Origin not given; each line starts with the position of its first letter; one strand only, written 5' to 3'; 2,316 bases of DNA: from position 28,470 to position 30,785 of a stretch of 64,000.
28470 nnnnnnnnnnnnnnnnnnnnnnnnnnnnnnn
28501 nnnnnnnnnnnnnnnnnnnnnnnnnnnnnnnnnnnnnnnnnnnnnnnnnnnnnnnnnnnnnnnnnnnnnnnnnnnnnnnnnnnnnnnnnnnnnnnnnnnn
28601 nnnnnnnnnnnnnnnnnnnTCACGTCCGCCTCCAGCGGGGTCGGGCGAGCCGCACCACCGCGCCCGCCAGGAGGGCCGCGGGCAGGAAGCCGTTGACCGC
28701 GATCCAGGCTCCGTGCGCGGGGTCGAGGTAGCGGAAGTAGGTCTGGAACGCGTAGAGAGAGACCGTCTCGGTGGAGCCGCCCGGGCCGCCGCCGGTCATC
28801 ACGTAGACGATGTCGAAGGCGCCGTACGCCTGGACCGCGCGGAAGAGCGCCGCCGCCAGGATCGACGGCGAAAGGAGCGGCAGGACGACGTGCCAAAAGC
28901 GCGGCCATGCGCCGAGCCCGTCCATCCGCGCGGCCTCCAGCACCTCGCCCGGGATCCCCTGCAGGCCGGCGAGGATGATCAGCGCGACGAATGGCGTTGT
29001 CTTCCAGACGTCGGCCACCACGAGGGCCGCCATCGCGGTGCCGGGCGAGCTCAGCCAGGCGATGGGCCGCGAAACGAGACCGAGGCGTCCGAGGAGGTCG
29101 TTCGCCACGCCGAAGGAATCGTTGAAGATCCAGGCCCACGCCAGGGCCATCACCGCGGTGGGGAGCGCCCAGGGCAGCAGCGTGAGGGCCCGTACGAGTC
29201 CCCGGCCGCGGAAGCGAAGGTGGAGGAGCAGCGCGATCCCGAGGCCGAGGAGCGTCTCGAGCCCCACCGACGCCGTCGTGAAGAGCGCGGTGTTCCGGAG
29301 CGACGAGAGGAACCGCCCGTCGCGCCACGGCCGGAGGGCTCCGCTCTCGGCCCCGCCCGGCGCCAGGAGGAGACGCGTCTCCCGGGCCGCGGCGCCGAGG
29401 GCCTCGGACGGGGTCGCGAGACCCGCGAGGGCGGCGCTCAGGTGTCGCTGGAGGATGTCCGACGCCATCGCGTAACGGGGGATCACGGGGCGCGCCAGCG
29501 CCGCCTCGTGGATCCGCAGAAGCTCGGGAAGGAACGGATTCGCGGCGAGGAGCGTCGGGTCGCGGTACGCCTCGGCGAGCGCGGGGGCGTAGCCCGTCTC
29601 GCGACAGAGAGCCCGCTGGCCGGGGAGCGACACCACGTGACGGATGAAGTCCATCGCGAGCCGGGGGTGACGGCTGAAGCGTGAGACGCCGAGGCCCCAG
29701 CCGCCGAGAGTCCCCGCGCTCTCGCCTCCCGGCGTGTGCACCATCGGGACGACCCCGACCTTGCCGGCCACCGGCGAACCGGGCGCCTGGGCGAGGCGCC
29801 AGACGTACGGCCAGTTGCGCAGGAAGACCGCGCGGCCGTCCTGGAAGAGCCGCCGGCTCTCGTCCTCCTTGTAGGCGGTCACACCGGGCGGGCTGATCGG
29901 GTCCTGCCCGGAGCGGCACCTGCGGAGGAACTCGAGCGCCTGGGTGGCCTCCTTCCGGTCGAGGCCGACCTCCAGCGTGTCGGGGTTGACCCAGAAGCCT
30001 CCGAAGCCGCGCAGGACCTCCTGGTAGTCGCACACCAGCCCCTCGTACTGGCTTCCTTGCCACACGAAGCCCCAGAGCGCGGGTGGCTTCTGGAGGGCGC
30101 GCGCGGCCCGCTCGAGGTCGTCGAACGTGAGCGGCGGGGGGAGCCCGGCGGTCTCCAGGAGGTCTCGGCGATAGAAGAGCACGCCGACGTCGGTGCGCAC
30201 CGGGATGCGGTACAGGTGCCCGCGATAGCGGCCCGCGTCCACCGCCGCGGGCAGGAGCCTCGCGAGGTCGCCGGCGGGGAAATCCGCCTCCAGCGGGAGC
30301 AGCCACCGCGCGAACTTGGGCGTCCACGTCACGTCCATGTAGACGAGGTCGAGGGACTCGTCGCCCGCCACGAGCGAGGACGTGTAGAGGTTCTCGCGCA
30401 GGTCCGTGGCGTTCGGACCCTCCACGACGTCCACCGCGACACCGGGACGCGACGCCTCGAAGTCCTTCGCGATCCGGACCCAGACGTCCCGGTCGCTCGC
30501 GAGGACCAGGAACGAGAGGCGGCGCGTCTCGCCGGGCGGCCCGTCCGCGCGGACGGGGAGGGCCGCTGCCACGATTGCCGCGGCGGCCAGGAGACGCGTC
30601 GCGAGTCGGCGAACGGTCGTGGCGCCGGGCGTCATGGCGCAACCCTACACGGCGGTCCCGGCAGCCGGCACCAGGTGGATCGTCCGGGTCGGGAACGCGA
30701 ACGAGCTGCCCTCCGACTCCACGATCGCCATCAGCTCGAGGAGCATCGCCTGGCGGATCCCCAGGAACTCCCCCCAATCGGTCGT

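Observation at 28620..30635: Substrate-binding protein fused in frame to a MalF/UgpA-type permease that lacks its first TM helix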

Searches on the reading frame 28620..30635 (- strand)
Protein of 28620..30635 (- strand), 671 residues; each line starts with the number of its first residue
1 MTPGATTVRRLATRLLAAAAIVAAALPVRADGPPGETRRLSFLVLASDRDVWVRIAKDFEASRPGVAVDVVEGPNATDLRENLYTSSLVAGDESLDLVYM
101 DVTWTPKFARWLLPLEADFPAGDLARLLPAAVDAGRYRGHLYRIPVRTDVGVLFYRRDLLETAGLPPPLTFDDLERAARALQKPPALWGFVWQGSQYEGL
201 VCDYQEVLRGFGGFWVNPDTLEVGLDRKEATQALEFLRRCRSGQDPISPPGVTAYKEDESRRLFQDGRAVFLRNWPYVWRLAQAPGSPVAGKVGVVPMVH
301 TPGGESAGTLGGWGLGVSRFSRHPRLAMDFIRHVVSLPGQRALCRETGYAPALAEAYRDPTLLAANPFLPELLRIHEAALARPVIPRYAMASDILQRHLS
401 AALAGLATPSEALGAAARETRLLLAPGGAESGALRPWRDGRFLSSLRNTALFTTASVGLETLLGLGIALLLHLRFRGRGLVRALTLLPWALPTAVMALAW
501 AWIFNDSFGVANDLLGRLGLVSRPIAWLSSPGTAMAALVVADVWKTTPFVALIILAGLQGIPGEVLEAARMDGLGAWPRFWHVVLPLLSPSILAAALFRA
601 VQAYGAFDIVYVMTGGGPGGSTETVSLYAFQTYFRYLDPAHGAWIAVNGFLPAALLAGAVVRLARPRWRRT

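Call 5: search_protein_families(library=pfam, proteins=[window:28620-30635:-], max_evalue=0.01)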
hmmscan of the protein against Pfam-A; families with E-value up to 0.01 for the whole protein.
window:28620-30635:- (671 aa): 3 families
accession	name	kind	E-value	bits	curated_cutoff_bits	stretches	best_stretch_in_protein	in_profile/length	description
PF01547.30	SBP_bac_1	-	3e-28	100.1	26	1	51-336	9-302/307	Bacterial extracellular solute-binding protein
PF13416.11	SBP_bac_8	-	4.3e-24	86.2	27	1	55-365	2-273/279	Bacterial extracellular solute-binding protein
PF00528.27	BPD_transp_1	-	1.3e-21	77.7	26.4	1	462-670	3-184/184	Binding-protein-dependent transport system inner membrane component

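Call 6: find_homologous_proteins(query=window:28620-30635:-, max_evalue=1e-10)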
Query window:28620-30635:- (671 aa): 1930 proteins with E <= 1e-10 among 8000 candidates; the best 120 are listed.
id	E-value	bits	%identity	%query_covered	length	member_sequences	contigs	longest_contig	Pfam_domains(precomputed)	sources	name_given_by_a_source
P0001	0.0e+0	1498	100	100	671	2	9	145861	PF13416.12,PF00528.28,PF01547.31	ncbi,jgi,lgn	-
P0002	0.0e+0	1301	91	94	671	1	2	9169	PF13416.12,PF00528.28,PF01547.31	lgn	-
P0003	0.0e+0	1193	84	95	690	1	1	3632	PF13416.12,PF00528.28,PF01547.31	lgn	-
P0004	0.0e+0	1190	81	99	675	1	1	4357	PF13416.12,PF00528.28,PF01547.31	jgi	-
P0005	0.0e+0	1186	81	98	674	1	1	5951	PF13416.12,PF00528.28,PF01547.31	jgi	jgi:multiple sugar transport system substrate-binding protein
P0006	0.0e+0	1177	83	95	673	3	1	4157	PF13416.12,PF00528.28,PF01547.31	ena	-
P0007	0.0e+0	1167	79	99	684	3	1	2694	PF13416.12,PF00528.28,PF01547.31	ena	-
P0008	0.0e+0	1166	82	96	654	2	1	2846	PF13416.12,PF00528.28,PF01547.31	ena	-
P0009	0.0e+0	1165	82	94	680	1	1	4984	PF13416.12,PF00528.28,PF01547.31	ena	-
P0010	0.0e+0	1140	80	97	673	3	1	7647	PF13416.12,PF00528.28,PF01547.31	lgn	-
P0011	0.0e+0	1122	79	95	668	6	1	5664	PF13416.12,PF00528.28,PF01547.31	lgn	-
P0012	0.0e+0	1120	81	96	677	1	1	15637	PF13416.12,PF00528.28,PF01547.31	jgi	jgi:multiple sugar transport system substrate-binding protein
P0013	0.0e+0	1076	77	90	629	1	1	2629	PF13416.12,PF00528.28,PF01547.31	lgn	-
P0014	0.0e+0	1048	75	98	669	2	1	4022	PF13416.12,PF00528.28,PF01547.31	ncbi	-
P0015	3.3e-294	996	73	94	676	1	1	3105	PF13416.12,PF00528.28,PF01547.31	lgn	-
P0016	2.9e-284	963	70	94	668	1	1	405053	PF13416.12,PF00528.28,PF01547.31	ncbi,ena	-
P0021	4.8e-254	863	63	96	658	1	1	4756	PF13416.12,PF00528.28,PF01547.31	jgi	jgi:multiple sugar transport system substrate-binding protein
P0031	4.2e-178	612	71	59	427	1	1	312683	PF13416.12,PF01547.31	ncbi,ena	-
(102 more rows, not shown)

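Call 9: find_encoding_contigs(protein=P0001, flank=6000, max_places=6)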
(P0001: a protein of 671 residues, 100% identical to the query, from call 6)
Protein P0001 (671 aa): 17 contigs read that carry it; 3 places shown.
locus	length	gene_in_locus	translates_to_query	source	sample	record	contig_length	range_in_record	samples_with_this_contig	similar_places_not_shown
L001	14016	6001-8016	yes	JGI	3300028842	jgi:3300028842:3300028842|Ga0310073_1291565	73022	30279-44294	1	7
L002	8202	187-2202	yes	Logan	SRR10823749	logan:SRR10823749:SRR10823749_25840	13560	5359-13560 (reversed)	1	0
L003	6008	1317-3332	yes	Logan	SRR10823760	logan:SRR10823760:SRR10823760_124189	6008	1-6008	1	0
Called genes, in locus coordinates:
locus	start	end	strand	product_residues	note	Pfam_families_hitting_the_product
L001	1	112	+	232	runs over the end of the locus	-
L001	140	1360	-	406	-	-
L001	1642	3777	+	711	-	PF13231:PMT_2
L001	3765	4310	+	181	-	PF01047:MarR, PF12802:MarR_2, PF13463:HTH_27 (weak)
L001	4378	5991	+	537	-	PF21088:MS_channel_1st, PF00924:MS_channel_2nd, PF21082:MS_channel_3rd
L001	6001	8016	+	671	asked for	PF01547:SBP_bac_1, PF13416:SBP_bac_8, PF00528:BPD_transp_1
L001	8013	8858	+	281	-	PF00528:BPD_transp_1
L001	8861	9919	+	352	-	PF00005:ABC_tran, PF13304:AAA_21 (faint), PF17850:CysA_C_terminal (faint), PF17912:OB_MalK (weak), PF08402:TOBE_2 (weak)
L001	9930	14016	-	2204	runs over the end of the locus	PF00801:PKD (weak), PF18911:PKD_4 (weak), PF07705:CARDB, PF00801:PKD, PF18911:PKD_4, PF01833:TIG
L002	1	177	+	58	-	?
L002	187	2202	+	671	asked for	PF01547:SBP_bac_1, PF13416:SBP_bac_8, PF00528:BPD_transp_1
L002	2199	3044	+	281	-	PF00528:BPD_transp_1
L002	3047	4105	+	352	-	PF00005:ABC_tran, PF13304:AAA_21 (faint), PF17850:CysA_C_terminal (faint), PF17912:OB_MalK (weak), PF08402:TOBE_2 (weak)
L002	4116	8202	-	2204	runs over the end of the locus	PF00801:PKD (weak), PF18911:PKD_4 (weak), PF07705:CARDB, PF00801:PKD, PF18911:PKD_4, PF01833:TIG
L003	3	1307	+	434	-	?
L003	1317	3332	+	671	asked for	PF01547:SBP_bac_1, PF13416:SBP_bac_8, PF00528:BPD_transp_1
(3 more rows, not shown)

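Call 10: find_encoding_contigs(protein=P0031, flank=6000, max_places=3)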
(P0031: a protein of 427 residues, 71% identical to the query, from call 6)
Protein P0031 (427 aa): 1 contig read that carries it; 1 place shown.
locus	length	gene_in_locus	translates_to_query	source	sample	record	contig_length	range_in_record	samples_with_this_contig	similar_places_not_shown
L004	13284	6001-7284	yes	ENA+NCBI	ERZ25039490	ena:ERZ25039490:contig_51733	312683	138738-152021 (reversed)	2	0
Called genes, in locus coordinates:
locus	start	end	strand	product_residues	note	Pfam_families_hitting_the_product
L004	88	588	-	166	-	PF01384:PHO4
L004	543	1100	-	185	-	PF01384:PHO4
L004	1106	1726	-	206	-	PF01865:PhoU_div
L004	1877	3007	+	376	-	PF07396:Porin_O_P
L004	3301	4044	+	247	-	-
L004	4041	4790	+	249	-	PF00072:Response_reg, PF00158:Sigma54_activat, PF14532:Sigma54_activ_2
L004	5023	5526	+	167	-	PF25601:AAA_lid_14, PF18024:HTH_50, PF02954:HTH_8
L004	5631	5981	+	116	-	-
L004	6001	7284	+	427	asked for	PF01547:SBP_bac_1, PF13416:SBP_bac_8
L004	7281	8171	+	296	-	PF00528:BPD_transp_1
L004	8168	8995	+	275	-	PF00528:BPD_transp_1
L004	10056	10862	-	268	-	PF21088:MS_channel_1st (weak), PF00924:MS_channel_2nd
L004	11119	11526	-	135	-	PF00534:Glycos_transf_1, PF13524:Glyco_trans_1_2, PF13692:Glyco_trans_1_4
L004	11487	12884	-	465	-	PF00862:GT-B_Sucrose_synth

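Call 21: search_solved_structures(query=window:28620-30635:-, max_evalue=0.001)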
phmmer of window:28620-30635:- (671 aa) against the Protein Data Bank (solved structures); distinct sequences matched with E-value up to 0.001: 252 (the best 60 are shown).
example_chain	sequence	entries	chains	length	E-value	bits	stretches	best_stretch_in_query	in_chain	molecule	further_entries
6dtq_A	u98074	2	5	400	4.4e-80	273.4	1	56-425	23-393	maltose-binding protein MalE3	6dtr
1eu8_A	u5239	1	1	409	4.6e-76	260.1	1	48-423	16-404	TREHALOSE/MALTOSE BINDING PROTEIN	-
6j9w_A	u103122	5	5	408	4.6e-57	197.3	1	52-413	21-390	ABC transporter, periplasmic substrate-binding protein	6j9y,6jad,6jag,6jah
6jam_A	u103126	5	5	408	2.9e-56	194.7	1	52-413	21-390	ABC transporter, periplasmic substrate-binding protein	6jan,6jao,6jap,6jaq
6jar_A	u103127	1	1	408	3e-56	194.6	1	52-413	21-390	ABC transporter, periplasmic substrate-binding protein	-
6jal_A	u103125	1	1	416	3.3e-56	194.5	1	52-413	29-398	ABC transporter, periplasmic substrate-binding protein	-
6jai_A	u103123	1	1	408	6.5e-56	193.5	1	52-413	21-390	ABC transporter, periplasmic substrate-binding protein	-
6jaz_A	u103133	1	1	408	7.9e-56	193.2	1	52-413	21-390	ABC transporter, periplasmic substrate-binding protein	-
6jb0_A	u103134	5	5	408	3.3e-55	191.2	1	52-413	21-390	ABC transporter, periplasmic substrate-binding protein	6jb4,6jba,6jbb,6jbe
7nbz_A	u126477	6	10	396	3.9e-53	184.3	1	47-422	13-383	Sulfoquinovosyl binding protein | Sulfoquinovosyl glycerol-binding protein SmoF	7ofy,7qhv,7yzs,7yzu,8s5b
7cad_A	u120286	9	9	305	7.2e-35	123.9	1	438-662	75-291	ABC sugar transporter, permease component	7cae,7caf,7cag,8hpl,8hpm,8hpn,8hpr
8ja7_A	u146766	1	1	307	3.2e-34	121.8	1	444-663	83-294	Trehalose transport system permease protein SugA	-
7ape_A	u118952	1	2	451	1.6e-29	106.3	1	68-303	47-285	Lipoprotein (Sugar-binding) lpqY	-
7cae_E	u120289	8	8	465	9.3e-28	100.4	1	13-303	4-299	Bacterial extracellular solute-binding protein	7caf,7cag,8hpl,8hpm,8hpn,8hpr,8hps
5iai_A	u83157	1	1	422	7.4e-27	97.5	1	84-421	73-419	Sugar ABC transporter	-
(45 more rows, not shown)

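Call 23: find_related_loci(query=A2, collection=genome_contigs, flank=4000)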
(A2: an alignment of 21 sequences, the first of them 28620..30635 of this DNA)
Query A2 (671 aa) in genome_contigs; peptide patterns used: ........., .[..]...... (x = any residue, [..] = any of these).
600 stretches matched a pattern (row limit reached: there are more); 598 encode a relative of the query (tblastn E <= 1e-3); the best 80 are kept; 80 distinct loci.
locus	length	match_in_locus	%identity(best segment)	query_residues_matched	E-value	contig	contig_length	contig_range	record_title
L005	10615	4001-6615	80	9-664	0e+0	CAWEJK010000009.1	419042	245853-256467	MAG: Thermoanaerobaculia bacterium isolate MFD05942.bin.2.207 genome assembly, contig: contig_63947, whole genome shotgu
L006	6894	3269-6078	47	36-643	0e+0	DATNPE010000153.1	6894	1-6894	MAG TPA_asm: Allocoleopsis sp. isolate SMAG_U16473 k141_399527, whole genome shotgun sequence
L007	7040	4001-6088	44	40-667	8e-177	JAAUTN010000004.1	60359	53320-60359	MAG: Leptolyngbyaceae cyanobacterium SM1_4_3 NODE_31_length_60359_cov_6.892034, whole genome shotgun sequence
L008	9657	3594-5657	43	7-643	8e-172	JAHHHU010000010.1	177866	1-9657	MAG: Phormidium tanganyikae FI6-MK23 scaffold_126_c1, whole genome shotgun sequence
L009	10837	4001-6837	43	9-643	5e-168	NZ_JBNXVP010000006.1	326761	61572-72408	Leptolyngbya sp. AN10 NODE_6_length_326761_cov_20.636162, whole genome shotgun sequence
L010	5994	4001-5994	62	4-618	2e-159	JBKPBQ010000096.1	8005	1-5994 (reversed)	MAG: Acidobacteriota bacterium isolate GB_EKS_MAG_00074 GB_EKS_000001487382, whole genome shotgun sequence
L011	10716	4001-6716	65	38-649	1e-158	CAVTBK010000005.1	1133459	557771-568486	MAG: uncultured Acidobacteriota bacterium isolate MFD02416.bin.1.351 genome assembly, contig: contig_12398, whole genome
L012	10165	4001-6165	59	14-663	8e-141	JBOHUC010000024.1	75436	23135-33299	MAG: Candidatus Eiseniibacteriota bacterium isolate M3-S_metabat2.bin.149 k127_3702346, whole genome shotgun sequence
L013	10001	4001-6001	38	54-667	5e-137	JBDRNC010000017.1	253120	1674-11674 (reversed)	MAG: Elusimicrobiota bacterium isolate MEGAHIT-group-1.866 k141_2862391, whole genome shotgun sequence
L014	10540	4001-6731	59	31-650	3e-132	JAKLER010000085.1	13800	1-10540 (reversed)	MAG: Acidobacteria bacterium isolate RA.bin138 RA.bin138_85, whole genome shotgun sequence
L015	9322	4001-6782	59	19-667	3e-131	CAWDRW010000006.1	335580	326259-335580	MAG: uncultured beta proteobacterium isolate MFD04716.bin.2.185 genome assembly, contig: contig_7792, whole genome shotg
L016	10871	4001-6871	53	40-651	2e-128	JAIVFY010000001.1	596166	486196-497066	Nostoc sp. XA013 NODE_1_length_596166_cov_155.378237, whole genome shotgun sequence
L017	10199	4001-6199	49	8-665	1e-127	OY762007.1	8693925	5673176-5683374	MAG: uncultured Rivularia sp. isolate bc3217e8-a359-4fa3-9fd5-735ade2a2895 genome assembly, chromosome: 1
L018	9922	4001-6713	66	37-649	5e-156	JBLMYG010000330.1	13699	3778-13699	MAG: Acidithiobacillales bacterium isolate MAG235 PRJNA957066_bin18_renamed_329, whole genome shotgun sequence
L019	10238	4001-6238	50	34-665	8e-127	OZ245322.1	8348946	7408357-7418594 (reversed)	MAG: Rivularia sp. (in: cyanobacteria) isolate e4d53434-fe93-44d6-a006-3b8e436d63b4 genome assembly, chromosome: 1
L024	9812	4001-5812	44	52-664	1e-137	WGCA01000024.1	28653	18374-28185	MAG: Thermodesulfobacteriaceae bacterium isolate S144_47_esom k151_246462, whole genome shotgun sequence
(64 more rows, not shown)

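Call 36: search_protein_representatives(protein=window:28620-30635:-)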
Query: 671 residues. Proteins with E-value up to 0.001 (for the whole library): 41943; up to 1e-10: 19403; up to 1e-30: 2584. The best 150 are listed.
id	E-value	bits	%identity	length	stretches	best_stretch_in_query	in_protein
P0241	1.1e-158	546.5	46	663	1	51-665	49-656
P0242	1.1e-144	500.1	57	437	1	7-427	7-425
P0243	2.8e-116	406.3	38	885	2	39-412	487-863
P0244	8.7e-116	404.6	47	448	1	9-428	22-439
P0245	2.5e-115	403.1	42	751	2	44-446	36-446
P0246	1.2e-106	374.4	43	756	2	45-437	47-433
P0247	2.0e-106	373.7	46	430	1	39-428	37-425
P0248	4.2e-104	366.0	48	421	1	33-427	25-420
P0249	4.0e-103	362.8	66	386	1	20-293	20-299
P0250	4.2e-101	356.1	46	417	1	10-426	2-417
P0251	5.0e-92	326.1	58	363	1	13-308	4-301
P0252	2.1e-91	324.0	44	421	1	40-424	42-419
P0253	5.2e-91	322.8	47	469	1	39-425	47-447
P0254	5.5e-88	312.8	42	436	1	33-425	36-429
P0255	6.6e-83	296.0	44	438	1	40-425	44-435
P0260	1.7e-79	284.7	34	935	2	62-406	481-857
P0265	4.7e-78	279.9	41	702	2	435-667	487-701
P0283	2.2e-69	251.3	32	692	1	56-634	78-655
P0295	1.4e-67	245.3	37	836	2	57-414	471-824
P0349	9.6e-58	212.8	32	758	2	435-651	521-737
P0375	3.5e-55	204.4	38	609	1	12-429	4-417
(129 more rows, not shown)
